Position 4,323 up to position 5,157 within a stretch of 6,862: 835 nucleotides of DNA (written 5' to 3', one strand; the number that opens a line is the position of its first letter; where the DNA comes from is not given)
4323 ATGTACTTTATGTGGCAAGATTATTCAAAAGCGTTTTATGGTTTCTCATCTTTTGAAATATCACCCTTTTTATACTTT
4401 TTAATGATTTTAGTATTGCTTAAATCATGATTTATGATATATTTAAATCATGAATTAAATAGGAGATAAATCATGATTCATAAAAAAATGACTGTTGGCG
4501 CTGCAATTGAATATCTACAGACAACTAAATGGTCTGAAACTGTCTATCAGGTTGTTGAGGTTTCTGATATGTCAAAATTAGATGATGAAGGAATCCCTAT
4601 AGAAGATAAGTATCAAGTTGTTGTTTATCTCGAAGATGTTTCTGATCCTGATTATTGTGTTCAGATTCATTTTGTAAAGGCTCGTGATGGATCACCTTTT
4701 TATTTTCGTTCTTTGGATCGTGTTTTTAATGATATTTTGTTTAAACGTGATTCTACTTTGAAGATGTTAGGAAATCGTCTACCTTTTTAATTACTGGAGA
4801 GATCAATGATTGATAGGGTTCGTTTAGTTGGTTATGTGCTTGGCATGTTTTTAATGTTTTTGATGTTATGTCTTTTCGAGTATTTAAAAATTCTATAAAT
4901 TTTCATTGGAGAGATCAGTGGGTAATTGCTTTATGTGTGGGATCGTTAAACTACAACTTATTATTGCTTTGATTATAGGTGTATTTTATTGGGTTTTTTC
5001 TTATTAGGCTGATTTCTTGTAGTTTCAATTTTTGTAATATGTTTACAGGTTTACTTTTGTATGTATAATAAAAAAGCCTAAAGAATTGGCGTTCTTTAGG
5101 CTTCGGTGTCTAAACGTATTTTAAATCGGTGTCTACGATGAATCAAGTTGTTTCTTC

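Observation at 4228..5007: Uncharacterised cargo module in the slot downstream of zot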

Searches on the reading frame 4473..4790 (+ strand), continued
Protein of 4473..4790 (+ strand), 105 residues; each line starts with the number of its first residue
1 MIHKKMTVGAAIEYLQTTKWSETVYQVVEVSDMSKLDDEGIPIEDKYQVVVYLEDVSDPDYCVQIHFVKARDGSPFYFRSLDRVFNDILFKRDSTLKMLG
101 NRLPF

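Call 32: find_encoding_contigs(protein=P0034, flank=8000, max_places=3)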
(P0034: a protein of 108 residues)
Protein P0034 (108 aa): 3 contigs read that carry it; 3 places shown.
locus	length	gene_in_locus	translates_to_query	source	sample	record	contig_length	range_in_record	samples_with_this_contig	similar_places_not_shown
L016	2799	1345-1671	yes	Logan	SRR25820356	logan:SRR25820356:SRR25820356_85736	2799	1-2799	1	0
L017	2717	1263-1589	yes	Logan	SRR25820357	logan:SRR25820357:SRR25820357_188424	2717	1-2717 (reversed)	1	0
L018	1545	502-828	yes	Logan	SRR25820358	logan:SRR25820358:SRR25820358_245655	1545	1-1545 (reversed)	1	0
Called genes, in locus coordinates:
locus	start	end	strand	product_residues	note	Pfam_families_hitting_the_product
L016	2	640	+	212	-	?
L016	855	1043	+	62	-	-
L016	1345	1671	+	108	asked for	-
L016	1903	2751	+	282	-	PF00589:Phage_integrase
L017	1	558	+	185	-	?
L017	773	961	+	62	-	-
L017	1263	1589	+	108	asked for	-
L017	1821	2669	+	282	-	PF00589:Phage_integrase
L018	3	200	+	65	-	?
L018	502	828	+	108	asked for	-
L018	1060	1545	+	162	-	?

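Call 41: search_solved_structures(query=A3, max_evalue=10, show_alignments=2)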
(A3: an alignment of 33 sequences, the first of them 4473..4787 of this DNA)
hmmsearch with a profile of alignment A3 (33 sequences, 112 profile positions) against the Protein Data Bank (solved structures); distinct sequences matched with E-value up to 10: 6.
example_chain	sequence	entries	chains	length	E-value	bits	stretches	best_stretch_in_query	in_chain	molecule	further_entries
2z5c_B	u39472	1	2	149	0.59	13.3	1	14-61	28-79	Uncharacterized protein YLR021W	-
7ev1_A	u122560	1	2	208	0.81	12.9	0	31-61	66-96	Cadherin-17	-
7ysv_A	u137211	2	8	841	1.1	12.5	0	44-105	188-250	Glutamate receptor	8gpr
6ulm_B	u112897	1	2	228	1.1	12.4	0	31-61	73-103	Cadherin-17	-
7cym_A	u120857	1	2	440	1.5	12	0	31-61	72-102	Cadherin-17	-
7ysj_A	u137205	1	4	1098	1.9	11.7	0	44-105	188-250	Glutamate receptor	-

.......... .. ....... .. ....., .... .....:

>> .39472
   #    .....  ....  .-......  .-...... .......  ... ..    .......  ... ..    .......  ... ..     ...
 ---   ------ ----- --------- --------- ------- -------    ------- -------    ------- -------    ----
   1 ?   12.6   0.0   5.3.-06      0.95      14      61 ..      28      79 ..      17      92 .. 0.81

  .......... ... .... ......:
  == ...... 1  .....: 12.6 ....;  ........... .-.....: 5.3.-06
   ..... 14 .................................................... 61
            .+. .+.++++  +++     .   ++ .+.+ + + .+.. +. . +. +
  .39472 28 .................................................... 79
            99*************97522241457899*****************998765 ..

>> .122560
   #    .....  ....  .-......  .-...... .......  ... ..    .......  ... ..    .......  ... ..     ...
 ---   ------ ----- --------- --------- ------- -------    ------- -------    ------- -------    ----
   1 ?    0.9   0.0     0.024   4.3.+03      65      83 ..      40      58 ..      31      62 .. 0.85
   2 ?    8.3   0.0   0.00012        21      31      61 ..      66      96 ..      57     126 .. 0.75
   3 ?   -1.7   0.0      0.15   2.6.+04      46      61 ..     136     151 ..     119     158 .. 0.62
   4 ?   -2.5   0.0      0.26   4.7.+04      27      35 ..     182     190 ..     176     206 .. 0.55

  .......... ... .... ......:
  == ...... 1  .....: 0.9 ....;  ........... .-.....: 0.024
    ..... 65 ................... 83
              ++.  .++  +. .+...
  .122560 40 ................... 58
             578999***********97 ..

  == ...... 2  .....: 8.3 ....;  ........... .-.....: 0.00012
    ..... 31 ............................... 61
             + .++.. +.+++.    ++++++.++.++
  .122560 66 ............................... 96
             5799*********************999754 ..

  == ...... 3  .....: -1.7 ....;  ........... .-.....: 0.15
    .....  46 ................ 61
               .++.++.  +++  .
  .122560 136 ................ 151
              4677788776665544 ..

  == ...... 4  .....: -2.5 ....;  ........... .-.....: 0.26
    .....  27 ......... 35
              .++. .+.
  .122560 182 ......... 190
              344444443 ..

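Call 42: search_protein_families(library=padloc, proteins=[window:4473-4790:+, P0034, P0044, P0047, P0032], max_evalue=1)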
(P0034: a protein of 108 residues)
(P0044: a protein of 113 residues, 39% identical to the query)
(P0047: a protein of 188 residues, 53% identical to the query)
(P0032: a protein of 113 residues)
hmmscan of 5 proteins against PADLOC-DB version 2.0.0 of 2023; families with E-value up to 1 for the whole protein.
window:4473-4790:+ (105 aa): 0 families

P0034 (108 aa): 0 families

P0044 (113 aa): 0 families

P0047 (188 aa): 0 families

P0032 (113 aa): 0 families

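Call 47: predict_structure(alignment_id=A3)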
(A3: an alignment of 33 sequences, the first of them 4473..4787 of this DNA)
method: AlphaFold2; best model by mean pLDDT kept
length: 105 residues; sequences in the alignment: 33
mean_pLDDT: 91.6   pTM: 0.83
mean pLDDT of the five models: 91.6, 91.0, 90.4, 89.8, 89.4
residues with pLDDT >= 90: 81; 70-90: 21; 50-70: 2; < 50: 1
segments of 3 or more residues with pLDDT < 50: none
pLDDT, mean of each block of 10 residues (from residue 1): 95 93 95 90 92 94 96 95 93 89 62
secondary structure, 60 per line:
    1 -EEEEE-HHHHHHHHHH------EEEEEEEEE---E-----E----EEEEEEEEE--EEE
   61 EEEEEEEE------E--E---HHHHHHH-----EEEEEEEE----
elements in order: E2-6 H8-17 E24-32 E47-55 E58-68 H82-88 E94-101

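Call 51: fold_search(model_id=the predicted structure, library=pdb)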
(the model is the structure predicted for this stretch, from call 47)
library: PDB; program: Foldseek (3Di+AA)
matches with E <= 10: 632; with E <= 0.001: 0
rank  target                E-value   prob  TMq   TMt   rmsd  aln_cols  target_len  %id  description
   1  7awt_D                2.1e-01  0.21  0.26  0.07   7.9        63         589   13  E. coli NADH quinone oxidoreductase hydrophilic arm (released 2021-09-15)
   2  4l8r_E                2.1e-01  0.08  0.22  0.11  15.5        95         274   14  Structure of mrna stem-loop, human stem-loop binding protein and 3'hexo ternary complex (released 2013-07-10)
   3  7nyr_D                2.6e-01  0.57  0.38  0.09   8.1        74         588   14  Respiratory complex I from Escherichia coli - conformation 1 (released 2021-08-25)
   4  1yts                  2.6e-01  0.21  0.30  0.15   7.8        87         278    8  A LIGAND-INDUCED CONFORMATIONAL CHANGE IN THE YERSINIA PROTEIN TYROSINE PHOSPHATASE (released 1995-07-10)
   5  1xxp_A                3.5e-01  0.20  0.30  0.14   7.6        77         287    9  Yersinia YopH (residues 163-468) C403S binds phosphotyrosyl peptide at two sites (released 2005-03-22)
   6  1ytn                  3.8e-01  0.23  0.32  0.15   6.5        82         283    8  HYDROLASE (released 1996-11-08)
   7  4kc0_B                4.3e-01  0.11  0.28  0.20  16.0       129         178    8  mSTING (released 2013-05-29)
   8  4loj_A                4.3e-01  0.11  0.29  0.20  16.1       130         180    7  Crystal structure of mSting in complex with c[G(2',5')pA(3',5')p] (released 2013-08-14)
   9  4kc0_A                4.3e-01  0.08  0.24  0.17  16.3       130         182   10  mSTING (released 2013-05-29)
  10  1pa9                  5.1e-01  0.20  0.31  0.15   7.1        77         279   10  Yersinia Protein-Tyrosine Phosphatase complexed with pNCS (Yop51,Pasteurella X,Ptpase,Yop51delta162) (Catalytic Domain,  (released 2003-11-04)
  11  7l0i                  5.1e-01  0.20  0.32  0.16   6.6        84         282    8  Ligand-free YopH G352T (released 2021-05-12)
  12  4o8u_A                5.1e-01  0.15  0.22  0.12   5.3        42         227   17  Structure of PF2046 (released 2014-04-30)
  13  8qyn_I                5.1e-01  0.12  0.30  0.13  13.4       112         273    9  Human 20S proteasome assembly intermediate structure 5 (released 2024-02-21)
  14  4yp1_A                5.1e-01  0.09  0.28  0.20  15.5       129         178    9  Misting with CDA (released 2015-10-07)
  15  4lok_A                5.8e-01  0.09  0.29  0.20  16.1       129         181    8  Crystal structure of mSting in complex with c[G(3',5')pA(3',5')p] (released 2013-08-14)
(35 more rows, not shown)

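Call 52: fold_search(model_id=the predicted structure, library=viral)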
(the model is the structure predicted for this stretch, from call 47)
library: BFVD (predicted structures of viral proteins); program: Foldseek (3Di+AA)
matches with E <= 10: 746; with E <= 0.001: 0
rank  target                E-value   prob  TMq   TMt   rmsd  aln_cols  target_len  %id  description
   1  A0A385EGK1            3.6e-02  0.90  0.42  0.43   6.7        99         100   11  Uncharacterized protein [Caulobacter phage CcrSC]
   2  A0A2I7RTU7            4.1e-02  0.84  0.39  0.43   5.1       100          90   10  (no name in the UniProt tables at hand)
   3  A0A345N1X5            4.7e-02  0.91  0.46  0.52   4.7       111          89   11  (no name in the UniProt tables at hand)
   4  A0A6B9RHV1            6.0e-02  0.60  0.34  0.36   7.9       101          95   16  Uncharacterized protein [Escherichia phage vB_EcoP_PHB19]
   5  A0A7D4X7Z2            6.0e-02  0.38  0.35  0.30   9.0       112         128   12  (no name in the UniProt tables at hand)
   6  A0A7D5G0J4            7.7e-02  0.47  0.34  0.27  14.0       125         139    8  (no name in the UniProt tables at hand)
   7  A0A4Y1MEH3            1.2e-01  0.33  0.26  0.04   6.7        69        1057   13  (no name in the UniProt tables at hand)
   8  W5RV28                1.2e-01  0.14  0.27  0.27  10.8       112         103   10  Uncharacterized protein [Staphylococcus phage vB_SepS_SEP9]
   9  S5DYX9                1.2e-01  0.07  0.19  0.12  14.0       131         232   11  AsIV-cont00096-ORF1 [Apophua simplicipes ichnovirus]
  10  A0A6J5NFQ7            1.5e-01  0.23  0.30  0.33   8.5        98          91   12  Uncharacterized protein [uncultured Caudovirales phage]
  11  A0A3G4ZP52            2.3e-01  0.35  0.32  0.29   6.5        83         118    7  Uncharacterized protein [Terrestrivirus sp.]
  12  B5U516                2.7e-01  0.28  0.37  0.34   6.2       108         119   11  Uncharacterized protein [Mycobacterium phage Konstantine]
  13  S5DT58                2.7e-01  0.08  0.23  0.15  13.5       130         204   13  AsIV-cont00164-ORF1 [Apophua simplicipes ichnovirus]
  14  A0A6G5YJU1            3.1e-01  0.28  0.22  0.24   6.1        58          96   12  (no name in the UniProt tables at hand)
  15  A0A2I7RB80            3.1e-01  0.11  0.18  0.13  14.2        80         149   11  Uncharacterized protein [Vibrio phage 1.152.O._10N.222.46.E1]
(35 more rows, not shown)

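Call 66: list_cluster_members(proteins=[window:4303-4401:+, window:4806-4895:+, window:4906-5004:+, window:4918-5004:+, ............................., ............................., window:4473-4787:+])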
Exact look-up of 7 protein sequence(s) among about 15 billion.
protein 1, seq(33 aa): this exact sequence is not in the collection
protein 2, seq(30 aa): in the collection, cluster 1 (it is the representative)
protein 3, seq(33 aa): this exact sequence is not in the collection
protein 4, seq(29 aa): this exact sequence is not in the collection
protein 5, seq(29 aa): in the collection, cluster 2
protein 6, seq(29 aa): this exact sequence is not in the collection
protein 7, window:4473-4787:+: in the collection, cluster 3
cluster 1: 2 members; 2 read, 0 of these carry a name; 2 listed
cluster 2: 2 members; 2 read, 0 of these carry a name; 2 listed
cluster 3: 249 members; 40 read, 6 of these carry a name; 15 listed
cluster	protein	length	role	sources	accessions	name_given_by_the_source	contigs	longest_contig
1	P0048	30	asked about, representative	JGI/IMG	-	-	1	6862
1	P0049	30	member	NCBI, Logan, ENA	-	-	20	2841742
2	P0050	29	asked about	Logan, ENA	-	-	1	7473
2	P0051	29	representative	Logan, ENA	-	-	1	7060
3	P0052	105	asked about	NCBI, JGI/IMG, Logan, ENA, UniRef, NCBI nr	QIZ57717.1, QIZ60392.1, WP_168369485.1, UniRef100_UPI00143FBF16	hypothetical protein [Acinetobacter indicus] | hypothetical protein n=2 Tax=Acinetobacter indicus TaxID=756892 RepID=UPI00143FBF16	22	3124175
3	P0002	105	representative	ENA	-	-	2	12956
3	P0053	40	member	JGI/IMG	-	hypothetical protein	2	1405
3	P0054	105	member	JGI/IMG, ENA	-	hypothetical protein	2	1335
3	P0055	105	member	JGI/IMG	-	hypothetical protein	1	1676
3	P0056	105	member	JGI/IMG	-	hypothetical protein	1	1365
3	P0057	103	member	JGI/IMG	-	hypothetical protein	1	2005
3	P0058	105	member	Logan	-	-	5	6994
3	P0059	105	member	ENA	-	-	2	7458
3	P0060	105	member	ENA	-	-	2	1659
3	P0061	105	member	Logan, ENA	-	-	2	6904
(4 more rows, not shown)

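Call 71: search_protein_families(library=pfam, proteins=[P0047, P0034, P0044, P0032, L012:5203-5700:+, L002:6633-6821:+, L002:6814-7017:+, L002:5798-6145:-, L008:4517-4957:-, L014:1624-1815:+], max_evalue=1)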
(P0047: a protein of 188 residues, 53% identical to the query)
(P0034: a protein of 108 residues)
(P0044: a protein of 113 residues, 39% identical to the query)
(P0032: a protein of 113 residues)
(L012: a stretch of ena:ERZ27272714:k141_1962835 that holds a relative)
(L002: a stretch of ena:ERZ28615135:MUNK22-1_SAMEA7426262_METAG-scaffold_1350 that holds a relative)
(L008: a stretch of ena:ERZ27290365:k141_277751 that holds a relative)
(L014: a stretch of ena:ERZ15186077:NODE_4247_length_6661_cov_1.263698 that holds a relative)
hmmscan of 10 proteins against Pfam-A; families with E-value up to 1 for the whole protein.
P0047 (188 aa): 0 families

P0034 (108 aa): 0 families

P0044 (113 aa): 0 families

P0032 (113 aa): 0 families

L012:5203-5700:+ (165 aa): 1 family
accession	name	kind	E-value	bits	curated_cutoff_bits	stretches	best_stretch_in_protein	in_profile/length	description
PF23886.1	DUF7239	-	0.077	13.7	24.6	1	40-76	5-41/112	Family of unknown function (DUF7239)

L002:6633-6821:+ (62 aa): 0 families

L002:6814-7017:+ (67 aa): 0 families

L002:5798-6145:- (115 aa): 1 family
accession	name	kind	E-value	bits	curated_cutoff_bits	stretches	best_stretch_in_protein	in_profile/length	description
PF23321.1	R1_ABCA1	-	0.033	14.7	27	1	29-79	10-60/75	ABCA1-like, C-terminal R1 regulatory domain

L008:4517-4957:- (146 aa): 1 family
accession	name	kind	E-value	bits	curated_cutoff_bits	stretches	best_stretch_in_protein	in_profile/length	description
PF11671.13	Apis_Csd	-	0.6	10.6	25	1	28-75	13-60/146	Complementary sex determiner protein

L014:1624-1815:+ (63 aa): 0 families

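Call 72: search_dna_similar(query=window:4473-4787:+, collection=plasmids, mode=protein, max_evalue=0.001, max_rows=20)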
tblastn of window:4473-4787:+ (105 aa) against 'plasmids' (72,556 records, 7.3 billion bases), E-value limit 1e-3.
No match.

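Call 96: search_protein_families(library=ncbifam, proteins=[window:4473-4790:+, P0044, P0034], max_evalue=1)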
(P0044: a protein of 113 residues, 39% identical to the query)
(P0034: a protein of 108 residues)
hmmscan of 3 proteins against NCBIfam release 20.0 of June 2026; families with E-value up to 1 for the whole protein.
window:4473-4790:+ (105 aa): 0 families

P0044 (113 aa): 0 families

P0034 (108 aa): 0 families

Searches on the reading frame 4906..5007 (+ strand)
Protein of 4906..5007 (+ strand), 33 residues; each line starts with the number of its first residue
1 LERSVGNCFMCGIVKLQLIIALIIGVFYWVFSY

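Call 5: search_protein_families(library=pfam, proteins=[window:4906-5007:+], max_evalue=1)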
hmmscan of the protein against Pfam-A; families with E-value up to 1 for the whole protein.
window:4906-5007:+ (33 aa): 0 families

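Call 6: search_protein_families(library=phrogs, proteins=[window:4906-5007:+], max_evalue=1)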
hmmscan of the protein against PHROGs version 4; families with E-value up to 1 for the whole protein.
window:4906-5007:+ (33 aa): 2 families
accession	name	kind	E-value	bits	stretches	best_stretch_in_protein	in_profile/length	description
phrog_24692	-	unknown function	0.0093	17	1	9-30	7-28/56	-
phrog_33498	-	unknown function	0.41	10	1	8-32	41-65/480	-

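Call 42: search_protein_families(library=padloc, proteins=[window:4906-5007:+], max_evalue=1)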
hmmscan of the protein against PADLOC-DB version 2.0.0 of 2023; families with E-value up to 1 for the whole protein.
window:4906-5007:+ (33 aa): 0 families

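Call 75: search_dna_similar(query=window:4918-5004:+, collection=phages, mode=protein, max_evalue=10, max_rows=15)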
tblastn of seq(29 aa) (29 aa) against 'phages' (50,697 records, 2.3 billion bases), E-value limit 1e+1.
No match.

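Call 96: search_protein_families(library=ncbifam, proteins=[window:4918-5007:+], max_evalue=1)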
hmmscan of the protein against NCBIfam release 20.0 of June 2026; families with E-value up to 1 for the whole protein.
window:4918-5007:+ (29 aa): 0 families
